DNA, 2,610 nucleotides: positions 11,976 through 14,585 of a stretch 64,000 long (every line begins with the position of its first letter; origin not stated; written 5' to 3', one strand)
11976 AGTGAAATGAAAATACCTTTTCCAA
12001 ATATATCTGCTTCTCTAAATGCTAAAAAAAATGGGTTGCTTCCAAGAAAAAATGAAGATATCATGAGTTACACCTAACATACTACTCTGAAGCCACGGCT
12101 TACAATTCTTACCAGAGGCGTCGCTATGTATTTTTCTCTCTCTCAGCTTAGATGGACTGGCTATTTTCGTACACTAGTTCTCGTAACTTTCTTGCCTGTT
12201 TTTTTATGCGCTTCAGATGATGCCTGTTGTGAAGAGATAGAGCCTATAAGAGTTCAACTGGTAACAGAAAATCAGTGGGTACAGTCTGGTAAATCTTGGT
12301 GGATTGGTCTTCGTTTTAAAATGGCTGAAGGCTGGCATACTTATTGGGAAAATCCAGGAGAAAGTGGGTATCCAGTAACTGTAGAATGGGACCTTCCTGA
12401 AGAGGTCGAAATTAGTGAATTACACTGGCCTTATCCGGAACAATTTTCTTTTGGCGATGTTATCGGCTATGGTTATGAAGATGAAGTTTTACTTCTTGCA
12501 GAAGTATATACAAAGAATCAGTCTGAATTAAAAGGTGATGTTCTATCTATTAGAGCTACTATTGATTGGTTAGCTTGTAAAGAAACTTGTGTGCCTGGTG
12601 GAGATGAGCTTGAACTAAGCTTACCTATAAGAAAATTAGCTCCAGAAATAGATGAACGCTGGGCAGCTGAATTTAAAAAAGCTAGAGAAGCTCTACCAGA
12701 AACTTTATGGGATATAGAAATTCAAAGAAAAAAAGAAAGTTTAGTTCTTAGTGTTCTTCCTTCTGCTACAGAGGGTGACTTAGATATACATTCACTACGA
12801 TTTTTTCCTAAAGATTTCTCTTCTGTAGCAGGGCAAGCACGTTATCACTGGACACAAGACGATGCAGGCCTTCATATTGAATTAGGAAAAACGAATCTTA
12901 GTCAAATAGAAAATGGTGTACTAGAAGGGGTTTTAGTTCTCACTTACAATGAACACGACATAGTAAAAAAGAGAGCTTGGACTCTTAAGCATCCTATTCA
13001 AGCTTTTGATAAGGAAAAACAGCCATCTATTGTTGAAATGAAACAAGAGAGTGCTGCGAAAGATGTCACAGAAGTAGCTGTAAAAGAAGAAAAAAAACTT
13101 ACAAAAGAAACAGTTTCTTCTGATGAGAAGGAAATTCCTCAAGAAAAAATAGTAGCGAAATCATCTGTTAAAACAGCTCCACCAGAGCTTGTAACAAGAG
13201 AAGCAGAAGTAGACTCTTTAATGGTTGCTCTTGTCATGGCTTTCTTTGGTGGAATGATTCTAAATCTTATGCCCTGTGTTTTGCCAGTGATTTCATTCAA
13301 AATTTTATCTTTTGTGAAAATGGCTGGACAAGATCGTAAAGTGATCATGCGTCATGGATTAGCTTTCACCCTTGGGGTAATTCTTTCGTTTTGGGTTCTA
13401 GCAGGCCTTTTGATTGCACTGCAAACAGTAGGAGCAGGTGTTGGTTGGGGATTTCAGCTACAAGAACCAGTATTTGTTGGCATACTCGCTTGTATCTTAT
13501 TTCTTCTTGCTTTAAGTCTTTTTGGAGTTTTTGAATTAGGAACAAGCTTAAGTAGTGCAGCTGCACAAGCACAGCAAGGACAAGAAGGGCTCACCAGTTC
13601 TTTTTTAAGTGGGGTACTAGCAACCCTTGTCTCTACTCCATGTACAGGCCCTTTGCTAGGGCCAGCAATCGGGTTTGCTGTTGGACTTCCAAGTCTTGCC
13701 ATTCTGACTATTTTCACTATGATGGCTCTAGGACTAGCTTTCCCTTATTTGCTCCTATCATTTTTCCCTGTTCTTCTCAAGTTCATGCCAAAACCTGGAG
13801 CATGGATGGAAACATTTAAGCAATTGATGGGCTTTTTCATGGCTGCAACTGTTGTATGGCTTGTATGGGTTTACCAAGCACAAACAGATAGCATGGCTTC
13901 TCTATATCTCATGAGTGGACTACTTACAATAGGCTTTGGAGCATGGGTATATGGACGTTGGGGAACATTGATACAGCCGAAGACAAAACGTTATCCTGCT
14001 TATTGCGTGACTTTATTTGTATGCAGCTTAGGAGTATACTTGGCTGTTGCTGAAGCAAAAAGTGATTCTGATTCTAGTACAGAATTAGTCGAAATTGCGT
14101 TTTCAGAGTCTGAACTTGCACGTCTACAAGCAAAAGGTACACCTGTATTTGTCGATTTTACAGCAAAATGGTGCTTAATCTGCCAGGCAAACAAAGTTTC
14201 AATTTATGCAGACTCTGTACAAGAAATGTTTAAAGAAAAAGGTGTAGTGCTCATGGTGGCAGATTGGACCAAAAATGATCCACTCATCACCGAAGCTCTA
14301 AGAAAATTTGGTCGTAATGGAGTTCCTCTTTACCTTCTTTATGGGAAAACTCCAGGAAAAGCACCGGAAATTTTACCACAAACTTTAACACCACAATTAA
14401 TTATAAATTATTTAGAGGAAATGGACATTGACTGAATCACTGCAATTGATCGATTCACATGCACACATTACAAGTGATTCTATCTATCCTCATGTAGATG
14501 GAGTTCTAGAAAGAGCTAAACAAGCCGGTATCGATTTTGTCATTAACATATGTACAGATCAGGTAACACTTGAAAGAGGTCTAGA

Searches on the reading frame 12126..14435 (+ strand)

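Call 18: search_protein_families(library=pfam, proteins=[window:12126-14435:+], max_evalue=0.0001)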
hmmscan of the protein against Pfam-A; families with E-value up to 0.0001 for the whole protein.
window:12126-14435:+ (769 aa): 3 families
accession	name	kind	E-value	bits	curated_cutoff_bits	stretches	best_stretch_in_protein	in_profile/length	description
PF02683.22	DsbD_TM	-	1.9e-20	73.5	27.1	1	367-580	2-215/219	Cytochrome C biogenesis protein transmembrane domain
PF11412.14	DsbD_N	-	4.7e-18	65.8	25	1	46-164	5-116/119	Thiol:disulfide interchange protein DsbD, N-terminal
PF13899.12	Thioredoxin_7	-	5.8e-14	52.4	27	1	659-740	5-82/83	Thioredoxin-like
